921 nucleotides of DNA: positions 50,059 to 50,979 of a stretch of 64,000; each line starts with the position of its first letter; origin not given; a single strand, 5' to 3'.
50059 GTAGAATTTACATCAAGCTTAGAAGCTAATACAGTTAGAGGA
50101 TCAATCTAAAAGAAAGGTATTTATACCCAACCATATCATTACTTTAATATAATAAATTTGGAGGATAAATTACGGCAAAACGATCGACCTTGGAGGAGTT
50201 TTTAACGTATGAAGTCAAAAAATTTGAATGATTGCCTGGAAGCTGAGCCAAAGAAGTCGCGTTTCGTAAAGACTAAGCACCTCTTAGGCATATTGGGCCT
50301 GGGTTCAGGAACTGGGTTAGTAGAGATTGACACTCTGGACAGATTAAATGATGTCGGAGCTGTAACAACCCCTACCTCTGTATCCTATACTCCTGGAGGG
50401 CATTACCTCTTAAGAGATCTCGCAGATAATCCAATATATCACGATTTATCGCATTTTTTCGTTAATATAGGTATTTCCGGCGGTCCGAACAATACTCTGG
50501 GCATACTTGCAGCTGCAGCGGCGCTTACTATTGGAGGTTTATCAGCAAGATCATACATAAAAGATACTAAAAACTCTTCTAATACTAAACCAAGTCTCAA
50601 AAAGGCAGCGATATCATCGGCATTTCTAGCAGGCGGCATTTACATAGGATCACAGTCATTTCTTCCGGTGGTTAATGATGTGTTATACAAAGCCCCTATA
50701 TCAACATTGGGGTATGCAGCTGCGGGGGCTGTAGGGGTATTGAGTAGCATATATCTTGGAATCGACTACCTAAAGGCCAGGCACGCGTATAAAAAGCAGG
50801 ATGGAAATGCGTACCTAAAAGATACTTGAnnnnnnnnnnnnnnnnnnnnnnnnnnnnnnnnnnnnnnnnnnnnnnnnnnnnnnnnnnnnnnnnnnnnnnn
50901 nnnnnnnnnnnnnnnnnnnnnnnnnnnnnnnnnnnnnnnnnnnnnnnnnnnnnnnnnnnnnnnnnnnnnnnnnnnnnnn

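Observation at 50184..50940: Two unrelated genes 650 nt apart share a near-identical ~90-nt 5' module (RBS plus first 26-34 codons)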

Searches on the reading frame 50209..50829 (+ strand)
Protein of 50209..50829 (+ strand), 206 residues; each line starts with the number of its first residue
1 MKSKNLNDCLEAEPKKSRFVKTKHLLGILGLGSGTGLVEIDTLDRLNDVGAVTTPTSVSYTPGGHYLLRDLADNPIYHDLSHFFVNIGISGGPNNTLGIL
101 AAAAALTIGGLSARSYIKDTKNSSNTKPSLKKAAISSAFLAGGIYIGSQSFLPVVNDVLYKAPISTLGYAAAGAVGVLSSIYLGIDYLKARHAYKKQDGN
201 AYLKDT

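Call 8: search_protein_families(library=pfam, proteins=[window:50209-50829:+], max_evalue=0.01)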
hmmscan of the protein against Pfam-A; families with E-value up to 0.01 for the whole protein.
window:50209-50829:+ (206 aa): 0 families

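Call 9: search_protein_families(library=ncbifam, proteins=[window:50209-50829:+], max_evalue=0.01)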
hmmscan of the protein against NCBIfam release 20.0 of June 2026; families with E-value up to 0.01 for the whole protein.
window:50209-50829:+ (206 aa): 0 families

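Call 10: find_homologous_proteins(query=window:50209-50829:+, max_evalue=0.01)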
Query window:50209-50829:+ (206 aa): 19 proteins with E <= 0.01 among 2790 candidates.
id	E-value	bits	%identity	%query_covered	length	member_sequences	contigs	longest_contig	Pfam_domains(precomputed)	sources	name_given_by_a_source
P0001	1.3e-115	402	94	96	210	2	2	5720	-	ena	-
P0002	3.5e-115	400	90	100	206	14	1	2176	-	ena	-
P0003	2.3e-114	398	92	96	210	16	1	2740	-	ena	-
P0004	2.4e-106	372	84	99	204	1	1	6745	-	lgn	-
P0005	1.5e-105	369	88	94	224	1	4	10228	-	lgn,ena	-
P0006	8.9e-102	357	82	99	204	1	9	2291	-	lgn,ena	-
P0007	1.5e-98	346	77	99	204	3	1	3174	-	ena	-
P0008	1.2e-74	268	65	95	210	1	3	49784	-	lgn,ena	-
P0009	2.5e-71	257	64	95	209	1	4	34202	-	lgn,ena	-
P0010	3.3e-67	244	61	93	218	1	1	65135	-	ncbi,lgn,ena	-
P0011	1.6e-53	199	53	93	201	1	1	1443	-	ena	-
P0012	5.4e-53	197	54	92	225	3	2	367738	-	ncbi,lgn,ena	-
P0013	6.1e-53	197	52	93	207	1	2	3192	-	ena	-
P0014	2.6e-51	192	54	88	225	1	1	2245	-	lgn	-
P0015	3.7e-51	191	48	95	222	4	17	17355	-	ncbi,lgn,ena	-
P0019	8.6e-7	47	97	15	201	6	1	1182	PF18765.8,PF01909.30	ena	-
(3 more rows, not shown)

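Call 11: search_protein_families(library=padloc, proteins=[window:50209-50829:+], max_evalue=0.01)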
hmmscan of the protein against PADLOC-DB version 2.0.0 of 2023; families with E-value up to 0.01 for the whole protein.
window:50209-50829:+ (206 aa): 0 families

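Call 18: find_encoding_contigs(protein=P0004, flank=6000, max_places=4)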
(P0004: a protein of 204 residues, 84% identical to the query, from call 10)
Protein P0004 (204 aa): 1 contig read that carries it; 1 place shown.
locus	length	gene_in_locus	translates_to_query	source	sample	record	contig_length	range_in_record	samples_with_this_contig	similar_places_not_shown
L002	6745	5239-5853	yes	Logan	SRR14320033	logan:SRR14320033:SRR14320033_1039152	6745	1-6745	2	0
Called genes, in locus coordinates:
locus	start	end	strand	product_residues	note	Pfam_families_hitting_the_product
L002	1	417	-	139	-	?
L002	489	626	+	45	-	-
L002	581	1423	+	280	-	PF01555:N6_N4_Mtase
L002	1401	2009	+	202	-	-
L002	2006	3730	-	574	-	PF10592:AIPR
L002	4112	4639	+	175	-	PF01909:NTP_transf_2, PF18765:Polbeta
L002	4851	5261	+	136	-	-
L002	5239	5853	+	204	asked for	-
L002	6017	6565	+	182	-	-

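Call 27: find_encoding_contigs(protein=P0012, flank=6000, max_places=3)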
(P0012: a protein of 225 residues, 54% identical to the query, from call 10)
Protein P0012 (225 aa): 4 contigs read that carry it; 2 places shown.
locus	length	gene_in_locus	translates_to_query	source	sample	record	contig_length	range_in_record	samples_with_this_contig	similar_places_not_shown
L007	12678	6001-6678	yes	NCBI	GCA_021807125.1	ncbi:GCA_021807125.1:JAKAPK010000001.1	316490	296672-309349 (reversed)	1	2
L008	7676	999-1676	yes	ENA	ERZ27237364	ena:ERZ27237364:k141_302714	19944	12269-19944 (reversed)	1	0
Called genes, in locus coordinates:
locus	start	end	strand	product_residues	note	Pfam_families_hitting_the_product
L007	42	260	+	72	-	-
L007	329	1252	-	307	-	-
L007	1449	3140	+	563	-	PF14321:DUF4382 (weak)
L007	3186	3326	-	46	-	-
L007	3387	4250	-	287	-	-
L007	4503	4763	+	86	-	-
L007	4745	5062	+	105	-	PF04471:Mrr_cat, PF22722:NA-iREase1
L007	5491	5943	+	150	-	-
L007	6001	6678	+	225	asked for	-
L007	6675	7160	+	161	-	-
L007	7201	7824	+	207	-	-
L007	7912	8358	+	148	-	-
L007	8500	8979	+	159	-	PF00583:Acetyltransf_1, PF13673:Acetyltransf_10, PF13508:Acetyltransf_7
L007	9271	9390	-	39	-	-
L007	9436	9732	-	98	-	PF01909:NTP_transf_2 (weak), PF18765:Polbeta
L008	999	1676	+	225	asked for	-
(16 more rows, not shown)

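Call 28: find_encoding_contigs(protein=P0008, flank=6000, max_places=3)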
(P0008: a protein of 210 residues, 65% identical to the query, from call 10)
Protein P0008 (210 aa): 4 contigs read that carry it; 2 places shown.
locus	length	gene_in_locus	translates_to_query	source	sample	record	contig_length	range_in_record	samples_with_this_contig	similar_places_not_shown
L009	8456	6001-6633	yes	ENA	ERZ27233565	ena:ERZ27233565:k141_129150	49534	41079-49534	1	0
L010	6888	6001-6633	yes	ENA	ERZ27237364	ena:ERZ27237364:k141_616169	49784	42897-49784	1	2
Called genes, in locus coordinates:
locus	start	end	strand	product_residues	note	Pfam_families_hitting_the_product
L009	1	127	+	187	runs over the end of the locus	PF01725:Ham1p_like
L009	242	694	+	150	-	-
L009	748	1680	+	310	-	PF01145:Band_7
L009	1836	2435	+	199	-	-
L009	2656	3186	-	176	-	PF01928:CYTH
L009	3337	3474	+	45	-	-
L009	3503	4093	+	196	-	PF06293:Kdo (weak), PF00069:Pkinase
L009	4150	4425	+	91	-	PF13555:AAA_29 (faint), PF00005:ABC_tran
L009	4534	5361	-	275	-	PF05050:Methyltransf_21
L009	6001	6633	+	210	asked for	-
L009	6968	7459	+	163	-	-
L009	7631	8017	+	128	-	-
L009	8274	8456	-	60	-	?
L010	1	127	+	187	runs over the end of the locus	PF01725:Ham1p_like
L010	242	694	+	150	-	-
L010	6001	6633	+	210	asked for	-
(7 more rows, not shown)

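Call 29: find_encoding_contigs(protein=P0001, flank=6000, max_places=4)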
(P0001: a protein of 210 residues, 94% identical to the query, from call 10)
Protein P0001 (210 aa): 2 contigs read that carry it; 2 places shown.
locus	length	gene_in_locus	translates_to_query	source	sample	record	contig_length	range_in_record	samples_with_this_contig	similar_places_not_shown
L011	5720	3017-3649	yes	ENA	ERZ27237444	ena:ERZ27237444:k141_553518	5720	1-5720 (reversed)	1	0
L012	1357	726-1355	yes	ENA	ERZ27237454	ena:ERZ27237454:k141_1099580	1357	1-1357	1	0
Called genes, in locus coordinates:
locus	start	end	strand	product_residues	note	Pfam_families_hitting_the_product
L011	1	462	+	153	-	?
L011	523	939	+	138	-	PF01909:NTP_transf_2, PF18765:Polbeta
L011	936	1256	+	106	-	PF01934:HepT-like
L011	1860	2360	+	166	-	-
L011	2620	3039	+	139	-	-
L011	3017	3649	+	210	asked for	-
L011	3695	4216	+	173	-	PF01909:NTP_transf_2, PF18765:Polbeta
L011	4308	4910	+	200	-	-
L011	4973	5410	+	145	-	PF22600:MTPAP-like_central (weak), PF01909:NTP_transf_2, PF18765:Polbeta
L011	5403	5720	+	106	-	?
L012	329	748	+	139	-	-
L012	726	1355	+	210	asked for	?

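Call 30: find_encoding_contigs(protein=P0005, flank=6000, max_places=4)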
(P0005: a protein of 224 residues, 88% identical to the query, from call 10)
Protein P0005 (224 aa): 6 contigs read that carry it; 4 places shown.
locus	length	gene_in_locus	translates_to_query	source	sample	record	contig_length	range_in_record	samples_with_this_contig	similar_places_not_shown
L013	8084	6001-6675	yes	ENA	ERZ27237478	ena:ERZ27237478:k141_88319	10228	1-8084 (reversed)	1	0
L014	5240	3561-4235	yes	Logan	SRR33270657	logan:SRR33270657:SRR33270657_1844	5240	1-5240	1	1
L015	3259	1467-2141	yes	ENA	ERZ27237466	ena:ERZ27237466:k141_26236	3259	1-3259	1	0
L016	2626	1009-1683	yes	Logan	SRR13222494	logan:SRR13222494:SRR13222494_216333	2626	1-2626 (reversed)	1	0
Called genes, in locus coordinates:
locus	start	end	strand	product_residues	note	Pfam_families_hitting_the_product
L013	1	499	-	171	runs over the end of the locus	PF01435:Peptidase_M48 (weak)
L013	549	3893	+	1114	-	PF02384:N6_Mtase, PF07669:Eco57I, PF22837:M_Eco57I_C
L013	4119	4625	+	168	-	-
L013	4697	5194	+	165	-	-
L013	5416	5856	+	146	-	PF13673:Acetyltransf_10, PF00583:Acetyltransf_1, PF13508:Acetyltransf_7, PF08445:FR47 (weak)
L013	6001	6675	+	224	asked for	-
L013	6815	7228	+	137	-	PF24434:DUF7557 (weak), PF01909:NTP_transf_2, PF18765:Polbeta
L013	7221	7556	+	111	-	PF01934:HepT-like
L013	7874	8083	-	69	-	?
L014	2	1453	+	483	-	?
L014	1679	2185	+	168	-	-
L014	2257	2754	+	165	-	-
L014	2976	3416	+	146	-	PF13673:Acetyltransf_10, PF00583:Acetyltransf_1, PF13508:Acetyltransf_7, PF08445:FR47 (weak)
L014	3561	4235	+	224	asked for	-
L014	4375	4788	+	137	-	PF24434:DUF7557 (weak), PF01909:NTP_transf_2, PF18765:Polbeta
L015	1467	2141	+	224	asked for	-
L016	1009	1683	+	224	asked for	-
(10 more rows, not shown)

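Call 31: find_encoding_contigs(protein=P0019, flank=6000, max_places=6)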
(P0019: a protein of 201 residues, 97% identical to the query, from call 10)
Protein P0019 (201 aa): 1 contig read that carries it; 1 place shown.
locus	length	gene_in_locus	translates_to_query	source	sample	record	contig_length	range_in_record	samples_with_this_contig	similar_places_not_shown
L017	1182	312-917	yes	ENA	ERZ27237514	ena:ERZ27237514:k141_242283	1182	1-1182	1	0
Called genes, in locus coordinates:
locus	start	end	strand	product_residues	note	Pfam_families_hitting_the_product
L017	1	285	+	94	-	?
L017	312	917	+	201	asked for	PF01909:NTP_transf_2, PF18765:Polbeta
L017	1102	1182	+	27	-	?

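Call 38: find_related_loci(query=A1, collection=genome_contigs, flank=5000)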
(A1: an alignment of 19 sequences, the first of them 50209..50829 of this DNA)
Query A1 (206 aa) in genome_contigs; peptide patterns used: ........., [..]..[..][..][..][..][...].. (x = any residue, [..] = any of these).
13 stretches matched a pattern; 3 encode a relative of the query (tblastn E <= 1e-3); 3 distinct loci.
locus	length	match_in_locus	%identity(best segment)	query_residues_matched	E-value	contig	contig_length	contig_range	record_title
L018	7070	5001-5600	61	1-192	3e-74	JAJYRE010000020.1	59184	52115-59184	MAG: Nanoarchaeota archaeon isolate DS4.bin97 NODE_356_length_59184_cov_2.062363, whole genome shotgun sequence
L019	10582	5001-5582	54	1-189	4e-59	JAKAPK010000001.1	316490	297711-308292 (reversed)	MAG: Nanoarchaeota archaeon isolate YF1.bin65 NODE_9_length_316490_cov_7.212297, whole genome shotgun sequence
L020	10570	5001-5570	49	15-198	1e-53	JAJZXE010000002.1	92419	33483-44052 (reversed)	MAG: Nanoarchaeota archaeon isolate TL1-3.bin47 NODE_131_length_92419_cov_4.586909, whole genome shotgun sequence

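Call 54: predict_structure(alignment_id=A1)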
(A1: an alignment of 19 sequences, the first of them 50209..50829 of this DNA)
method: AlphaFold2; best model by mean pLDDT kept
length: 206 residues; sequences in the alignment: 19
mean_pLDDT: 48.5   pTM: 0.40
mean pLDDT of the five models: 48.5, 41.8, 41.5, 37.7, 37.2
residues with pLDDT >= 90: 0; 70-90: 0; 50-70: 90; < 50: 116
segments of 3 or more residues with pLDDT < 50: 1-22, 34-73, 75-94, 147-170, 202-206
pLDDT, mean of each block of 10 residues (from residue 1): 39 39 52 49 42 35 36 47 39 48 53 60 58 59 51 37 44 55 64 63 45
secondary structure, 60 per line:
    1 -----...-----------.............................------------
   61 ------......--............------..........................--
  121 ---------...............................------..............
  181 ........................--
elements in order: H20-48 H67-72 H75-86 H93-118 H130-160 H167-204

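Call 59: find_encoding_contigs(protein=P0002, flank=4000, max_places=6)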
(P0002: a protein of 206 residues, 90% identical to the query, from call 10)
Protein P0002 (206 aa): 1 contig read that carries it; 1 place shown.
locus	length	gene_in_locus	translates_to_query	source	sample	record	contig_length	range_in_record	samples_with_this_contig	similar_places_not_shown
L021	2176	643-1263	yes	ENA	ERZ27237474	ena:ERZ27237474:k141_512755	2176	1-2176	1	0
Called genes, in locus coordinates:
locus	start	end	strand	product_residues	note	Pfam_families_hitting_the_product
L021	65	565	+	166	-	-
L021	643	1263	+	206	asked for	-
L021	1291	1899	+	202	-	-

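Call 60: find_encoding_contigs(protein=P0003, flank=4000, max_places=6)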
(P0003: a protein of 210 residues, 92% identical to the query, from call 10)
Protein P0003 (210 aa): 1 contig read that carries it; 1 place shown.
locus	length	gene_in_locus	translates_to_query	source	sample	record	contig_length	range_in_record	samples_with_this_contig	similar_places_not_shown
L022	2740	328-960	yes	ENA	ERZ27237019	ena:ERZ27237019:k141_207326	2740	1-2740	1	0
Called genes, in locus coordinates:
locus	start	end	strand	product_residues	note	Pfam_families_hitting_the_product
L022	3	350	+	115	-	?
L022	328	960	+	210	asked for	-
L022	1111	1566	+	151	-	PF00583:Acetyltransf_1, PF13673:Acetyltransf_10, PF13508:Acetyltransf_7, PF08445:FR47 (weak)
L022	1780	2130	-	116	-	PF00856:SET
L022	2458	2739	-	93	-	?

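Call 61: find_encoding_contigs(protein=P0007, flank=4000, max_places=6)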
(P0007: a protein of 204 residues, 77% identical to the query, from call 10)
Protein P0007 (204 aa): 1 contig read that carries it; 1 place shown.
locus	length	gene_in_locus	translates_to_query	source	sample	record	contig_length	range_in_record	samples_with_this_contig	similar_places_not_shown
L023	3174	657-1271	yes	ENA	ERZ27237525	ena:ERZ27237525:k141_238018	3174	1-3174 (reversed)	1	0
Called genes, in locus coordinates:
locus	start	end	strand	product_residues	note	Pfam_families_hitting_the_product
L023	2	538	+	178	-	?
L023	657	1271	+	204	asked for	-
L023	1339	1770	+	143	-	PF24434:DUF7557, PF22600:MTPAP-like_central (faint), PF01909:NTP_transf_2, PF18765:Polbeta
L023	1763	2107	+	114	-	PF01934:HepT-like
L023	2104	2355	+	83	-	-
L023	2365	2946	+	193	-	PF00561:Abhydrolase_1 (faint), PF06821:Ser_hydrolase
